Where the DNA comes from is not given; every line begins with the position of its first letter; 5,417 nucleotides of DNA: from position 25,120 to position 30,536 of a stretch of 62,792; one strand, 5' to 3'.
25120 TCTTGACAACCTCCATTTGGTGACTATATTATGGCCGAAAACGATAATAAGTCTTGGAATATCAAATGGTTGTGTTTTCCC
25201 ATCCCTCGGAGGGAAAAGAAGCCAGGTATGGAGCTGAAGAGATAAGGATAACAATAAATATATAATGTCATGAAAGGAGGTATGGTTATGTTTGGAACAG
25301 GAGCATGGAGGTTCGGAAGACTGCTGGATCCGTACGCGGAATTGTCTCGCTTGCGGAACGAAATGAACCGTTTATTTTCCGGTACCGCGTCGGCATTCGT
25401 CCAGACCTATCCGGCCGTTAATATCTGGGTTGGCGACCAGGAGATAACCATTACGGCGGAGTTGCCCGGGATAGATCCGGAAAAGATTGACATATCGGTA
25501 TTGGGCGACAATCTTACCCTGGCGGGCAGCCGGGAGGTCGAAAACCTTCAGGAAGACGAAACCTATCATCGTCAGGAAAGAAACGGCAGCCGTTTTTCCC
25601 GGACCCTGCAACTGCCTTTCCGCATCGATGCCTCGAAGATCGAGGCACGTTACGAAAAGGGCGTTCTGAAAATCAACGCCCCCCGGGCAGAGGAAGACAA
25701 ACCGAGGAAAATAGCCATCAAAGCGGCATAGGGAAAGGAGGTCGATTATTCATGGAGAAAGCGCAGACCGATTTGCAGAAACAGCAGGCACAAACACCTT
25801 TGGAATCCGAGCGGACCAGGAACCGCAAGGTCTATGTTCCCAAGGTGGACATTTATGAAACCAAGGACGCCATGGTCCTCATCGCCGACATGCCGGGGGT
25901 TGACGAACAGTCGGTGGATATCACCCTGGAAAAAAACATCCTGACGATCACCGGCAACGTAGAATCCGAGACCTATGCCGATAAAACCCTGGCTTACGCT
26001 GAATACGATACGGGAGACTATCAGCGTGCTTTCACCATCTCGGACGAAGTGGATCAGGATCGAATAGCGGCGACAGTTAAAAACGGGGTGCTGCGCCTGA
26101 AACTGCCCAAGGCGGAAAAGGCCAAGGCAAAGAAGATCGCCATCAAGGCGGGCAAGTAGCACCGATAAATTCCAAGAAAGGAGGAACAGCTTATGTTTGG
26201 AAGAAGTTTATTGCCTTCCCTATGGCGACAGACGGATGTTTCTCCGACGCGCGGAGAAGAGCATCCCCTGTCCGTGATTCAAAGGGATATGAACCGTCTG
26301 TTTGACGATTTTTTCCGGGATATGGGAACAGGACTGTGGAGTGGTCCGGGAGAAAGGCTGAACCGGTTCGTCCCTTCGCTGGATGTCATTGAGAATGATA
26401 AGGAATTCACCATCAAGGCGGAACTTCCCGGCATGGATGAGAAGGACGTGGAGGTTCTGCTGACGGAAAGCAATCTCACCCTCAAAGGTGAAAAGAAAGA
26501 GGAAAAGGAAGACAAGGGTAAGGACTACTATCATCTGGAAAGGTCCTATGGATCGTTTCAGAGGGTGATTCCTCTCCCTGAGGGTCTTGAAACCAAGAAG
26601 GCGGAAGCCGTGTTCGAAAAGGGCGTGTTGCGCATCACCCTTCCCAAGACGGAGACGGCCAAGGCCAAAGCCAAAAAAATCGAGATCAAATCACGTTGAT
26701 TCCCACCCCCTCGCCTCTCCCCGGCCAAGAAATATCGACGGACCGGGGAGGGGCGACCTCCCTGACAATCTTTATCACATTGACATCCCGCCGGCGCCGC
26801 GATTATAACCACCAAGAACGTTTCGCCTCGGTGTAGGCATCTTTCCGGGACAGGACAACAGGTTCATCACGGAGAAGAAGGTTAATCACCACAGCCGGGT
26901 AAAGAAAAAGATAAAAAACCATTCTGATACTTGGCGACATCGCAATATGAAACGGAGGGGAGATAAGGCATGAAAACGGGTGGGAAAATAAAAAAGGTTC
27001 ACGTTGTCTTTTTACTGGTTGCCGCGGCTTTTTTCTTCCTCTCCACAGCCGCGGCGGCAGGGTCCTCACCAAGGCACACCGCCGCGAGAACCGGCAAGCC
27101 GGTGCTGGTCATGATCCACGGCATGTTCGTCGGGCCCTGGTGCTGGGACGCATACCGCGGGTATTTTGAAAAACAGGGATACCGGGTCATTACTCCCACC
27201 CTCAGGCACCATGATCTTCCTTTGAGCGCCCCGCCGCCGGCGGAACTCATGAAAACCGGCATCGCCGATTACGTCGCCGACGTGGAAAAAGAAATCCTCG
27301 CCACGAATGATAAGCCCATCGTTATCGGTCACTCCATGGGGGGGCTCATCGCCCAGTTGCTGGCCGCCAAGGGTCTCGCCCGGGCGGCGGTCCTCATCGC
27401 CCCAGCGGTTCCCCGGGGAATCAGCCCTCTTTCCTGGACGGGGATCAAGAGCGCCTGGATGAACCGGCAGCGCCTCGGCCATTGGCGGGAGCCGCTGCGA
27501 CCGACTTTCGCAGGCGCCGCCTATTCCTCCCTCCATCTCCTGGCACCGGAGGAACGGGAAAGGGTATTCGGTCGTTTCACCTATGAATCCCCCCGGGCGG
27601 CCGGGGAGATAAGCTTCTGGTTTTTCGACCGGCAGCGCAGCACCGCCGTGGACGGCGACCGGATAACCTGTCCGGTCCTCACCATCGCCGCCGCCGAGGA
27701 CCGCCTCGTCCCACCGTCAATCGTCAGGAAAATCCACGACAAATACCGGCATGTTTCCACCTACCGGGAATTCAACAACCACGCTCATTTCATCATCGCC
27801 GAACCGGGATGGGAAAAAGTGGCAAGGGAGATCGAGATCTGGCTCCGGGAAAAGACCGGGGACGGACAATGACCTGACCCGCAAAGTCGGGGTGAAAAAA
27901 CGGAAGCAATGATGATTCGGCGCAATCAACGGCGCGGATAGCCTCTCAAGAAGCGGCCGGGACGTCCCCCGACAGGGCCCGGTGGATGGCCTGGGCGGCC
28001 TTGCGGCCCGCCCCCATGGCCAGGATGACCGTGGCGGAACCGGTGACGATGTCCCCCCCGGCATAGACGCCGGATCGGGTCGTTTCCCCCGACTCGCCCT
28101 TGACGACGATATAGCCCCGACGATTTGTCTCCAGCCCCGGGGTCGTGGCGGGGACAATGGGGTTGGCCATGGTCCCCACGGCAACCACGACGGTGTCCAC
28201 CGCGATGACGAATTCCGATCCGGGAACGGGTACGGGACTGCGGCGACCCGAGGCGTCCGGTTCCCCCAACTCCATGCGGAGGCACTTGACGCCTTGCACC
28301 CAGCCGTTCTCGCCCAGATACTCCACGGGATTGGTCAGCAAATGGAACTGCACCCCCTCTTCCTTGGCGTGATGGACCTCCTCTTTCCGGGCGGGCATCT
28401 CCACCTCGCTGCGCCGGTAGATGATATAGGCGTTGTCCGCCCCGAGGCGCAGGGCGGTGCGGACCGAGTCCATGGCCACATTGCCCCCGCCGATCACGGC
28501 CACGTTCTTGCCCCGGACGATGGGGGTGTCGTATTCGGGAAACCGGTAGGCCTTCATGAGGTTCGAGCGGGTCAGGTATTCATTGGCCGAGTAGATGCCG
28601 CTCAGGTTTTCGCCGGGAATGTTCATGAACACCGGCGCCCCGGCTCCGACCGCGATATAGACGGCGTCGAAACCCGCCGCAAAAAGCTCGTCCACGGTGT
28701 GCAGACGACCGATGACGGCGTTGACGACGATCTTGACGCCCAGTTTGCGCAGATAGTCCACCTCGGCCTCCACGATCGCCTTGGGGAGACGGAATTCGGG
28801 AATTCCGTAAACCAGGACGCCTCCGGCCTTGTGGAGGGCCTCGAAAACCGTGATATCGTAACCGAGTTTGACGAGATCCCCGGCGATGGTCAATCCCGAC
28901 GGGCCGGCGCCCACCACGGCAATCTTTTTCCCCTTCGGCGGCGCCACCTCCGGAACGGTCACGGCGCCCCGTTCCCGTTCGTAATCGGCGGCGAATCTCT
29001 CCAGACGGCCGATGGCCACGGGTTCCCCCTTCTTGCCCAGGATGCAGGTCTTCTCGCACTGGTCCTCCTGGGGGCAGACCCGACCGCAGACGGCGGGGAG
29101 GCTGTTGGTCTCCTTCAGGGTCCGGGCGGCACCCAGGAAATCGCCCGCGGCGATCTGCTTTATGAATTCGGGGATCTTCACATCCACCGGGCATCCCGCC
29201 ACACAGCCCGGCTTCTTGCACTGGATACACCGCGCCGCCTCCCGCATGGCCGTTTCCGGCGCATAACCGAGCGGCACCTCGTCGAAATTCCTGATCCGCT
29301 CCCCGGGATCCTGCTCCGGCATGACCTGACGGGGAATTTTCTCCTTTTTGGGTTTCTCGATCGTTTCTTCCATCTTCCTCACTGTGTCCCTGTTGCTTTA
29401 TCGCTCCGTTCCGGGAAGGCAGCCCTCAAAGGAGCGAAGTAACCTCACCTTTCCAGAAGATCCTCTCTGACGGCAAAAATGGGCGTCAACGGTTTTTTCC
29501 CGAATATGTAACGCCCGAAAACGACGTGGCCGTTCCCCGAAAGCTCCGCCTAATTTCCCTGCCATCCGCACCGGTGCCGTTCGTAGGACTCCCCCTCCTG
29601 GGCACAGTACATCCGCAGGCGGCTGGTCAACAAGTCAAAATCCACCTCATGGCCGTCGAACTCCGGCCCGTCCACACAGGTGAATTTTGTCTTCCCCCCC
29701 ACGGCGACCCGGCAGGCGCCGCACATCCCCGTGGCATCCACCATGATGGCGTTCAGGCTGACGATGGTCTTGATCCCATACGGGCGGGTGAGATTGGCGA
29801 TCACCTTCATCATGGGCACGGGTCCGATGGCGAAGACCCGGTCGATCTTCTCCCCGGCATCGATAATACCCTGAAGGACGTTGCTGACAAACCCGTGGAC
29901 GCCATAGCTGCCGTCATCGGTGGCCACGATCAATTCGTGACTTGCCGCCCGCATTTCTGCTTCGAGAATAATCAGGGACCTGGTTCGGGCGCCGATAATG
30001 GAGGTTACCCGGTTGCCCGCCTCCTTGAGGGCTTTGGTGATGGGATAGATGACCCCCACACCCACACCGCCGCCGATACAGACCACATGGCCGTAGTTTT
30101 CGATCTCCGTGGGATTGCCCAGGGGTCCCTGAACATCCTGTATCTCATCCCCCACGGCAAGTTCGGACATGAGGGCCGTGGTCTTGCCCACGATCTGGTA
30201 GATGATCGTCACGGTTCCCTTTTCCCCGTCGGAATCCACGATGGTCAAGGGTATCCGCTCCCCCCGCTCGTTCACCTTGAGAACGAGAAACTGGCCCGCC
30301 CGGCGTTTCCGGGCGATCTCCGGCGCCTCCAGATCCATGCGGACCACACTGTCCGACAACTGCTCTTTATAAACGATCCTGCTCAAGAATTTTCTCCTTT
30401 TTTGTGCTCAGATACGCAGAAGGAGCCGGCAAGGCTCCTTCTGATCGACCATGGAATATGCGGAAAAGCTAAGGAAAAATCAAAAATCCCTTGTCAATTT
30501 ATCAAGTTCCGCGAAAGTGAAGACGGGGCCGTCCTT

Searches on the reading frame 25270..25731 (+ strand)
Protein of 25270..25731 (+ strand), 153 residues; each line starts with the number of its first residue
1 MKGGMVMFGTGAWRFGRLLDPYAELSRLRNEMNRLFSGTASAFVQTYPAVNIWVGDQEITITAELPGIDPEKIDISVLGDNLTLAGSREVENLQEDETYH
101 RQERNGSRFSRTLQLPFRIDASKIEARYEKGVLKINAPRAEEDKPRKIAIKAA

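Call 94: search_protein_families(library=pfam, proteins=[window:25270-25731:+], max_evalue=0.001)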
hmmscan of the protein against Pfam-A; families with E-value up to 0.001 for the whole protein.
window:25270-25731:+ (153 aa): 2 families
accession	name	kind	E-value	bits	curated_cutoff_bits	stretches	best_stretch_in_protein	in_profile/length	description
PF00011.27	HSP20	-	4.5e-22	78.5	20.8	1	52-151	2-102/102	Hsp20/alpha crystallin family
PF17886.7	ArsA_HSP20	-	6.5e-06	26.1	22.5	1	57-135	2-61/63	HSP20-like domain found in ArsA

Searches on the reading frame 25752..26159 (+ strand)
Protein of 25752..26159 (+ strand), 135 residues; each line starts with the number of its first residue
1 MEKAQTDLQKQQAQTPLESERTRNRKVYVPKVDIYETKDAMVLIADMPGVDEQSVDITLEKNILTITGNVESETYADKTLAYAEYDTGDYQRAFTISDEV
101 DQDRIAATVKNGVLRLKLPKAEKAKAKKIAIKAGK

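Call 94: search_protein_families(library=pfam, proteins=[window:25752-26159:+], max_evalue=0.001)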
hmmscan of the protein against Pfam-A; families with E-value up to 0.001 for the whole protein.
window:25752-26159:+ (135 aa): 2 families
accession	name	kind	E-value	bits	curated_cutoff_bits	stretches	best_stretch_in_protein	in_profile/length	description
PF00011.27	HSP20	-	3.5e-20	72.4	20.8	1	33-131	1-101/102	Hsp20/alpha crystallin family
PF05455.17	GvpH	-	0.00065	20.3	22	0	35-67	98-133/177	GvpH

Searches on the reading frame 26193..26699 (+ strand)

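Call 94: search_protein_families(library=pfam, proteins=[window:26193-26699:+], max_evalue=0.001)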
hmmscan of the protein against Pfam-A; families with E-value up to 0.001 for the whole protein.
window:26193-26699:+ (168 aa): 2 families
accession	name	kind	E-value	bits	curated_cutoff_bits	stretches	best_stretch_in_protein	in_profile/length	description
PF00011.27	HSP20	-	8.5e-24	84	20.8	1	64-166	1-102/102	Hsp20/alpha crystallin family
PF17886.7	ArsA_HSP20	-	1.3e-09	37.9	22.5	1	69-149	1-62/63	HSP20-like domain found in ArsA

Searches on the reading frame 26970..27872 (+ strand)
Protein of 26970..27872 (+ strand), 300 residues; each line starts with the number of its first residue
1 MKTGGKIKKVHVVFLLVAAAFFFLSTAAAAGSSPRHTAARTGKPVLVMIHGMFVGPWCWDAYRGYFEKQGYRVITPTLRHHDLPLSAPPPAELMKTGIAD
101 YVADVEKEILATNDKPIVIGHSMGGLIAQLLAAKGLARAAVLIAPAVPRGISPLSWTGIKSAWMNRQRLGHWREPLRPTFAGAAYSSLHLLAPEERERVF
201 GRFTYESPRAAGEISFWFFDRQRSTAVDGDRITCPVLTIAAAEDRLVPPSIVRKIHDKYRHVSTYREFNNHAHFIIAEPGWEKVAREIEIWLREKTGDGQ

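Call 94: search_protein_families(library=pfam, proteins=[window:26970-27872:+], max_evalue=0.001)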
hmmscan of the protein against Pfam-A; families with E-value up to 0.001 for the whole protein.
window:26970-27872:+ (300 aa): 5 families
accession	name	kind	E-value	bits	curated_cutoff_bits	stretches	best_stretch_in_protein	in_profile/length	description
PF12697.13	Abhydrolase_6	-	1.3e-20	75.5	26.3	1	46-278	1-209/217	Alpha/beta hydrolase family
PF00561.26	Abhydrolase_1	-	5.6e-15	56.1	25.8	1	44-276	1-241/245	alpha/beta hydrolase fold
PF12146.15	Hydrolase_4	-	3.7e-11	43.2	27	1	45-279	6-238/239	Serine aminopeptidase, S33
PF05728.18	UPF0227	-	0.00031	21.1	21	1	100-147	44-91/187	Uncharacterised protein family (UPF0227)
PF01738.24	DLH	-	0.00037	20.6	21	0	69-141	40-125/217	Dienelactone hydrolase family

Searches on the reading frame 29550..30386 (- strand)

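Call 16: search_protein_families(library=pfam, proteins=[window:29550-30386:-], max_evalue=0.00001)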
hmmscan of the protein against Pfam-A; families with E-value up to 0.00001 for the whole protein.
window:29550-30386:- (278 aa): 1 family
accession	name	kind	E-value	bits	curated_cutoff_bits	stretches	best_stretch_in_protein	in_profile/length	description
PF10418.14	DHODB_Fe-S_bind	-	7.5e-13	48.4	23.9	1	212-249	1-41/41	Iron-sulfur cluster binding domain of dihydroorotate dehydrogenase B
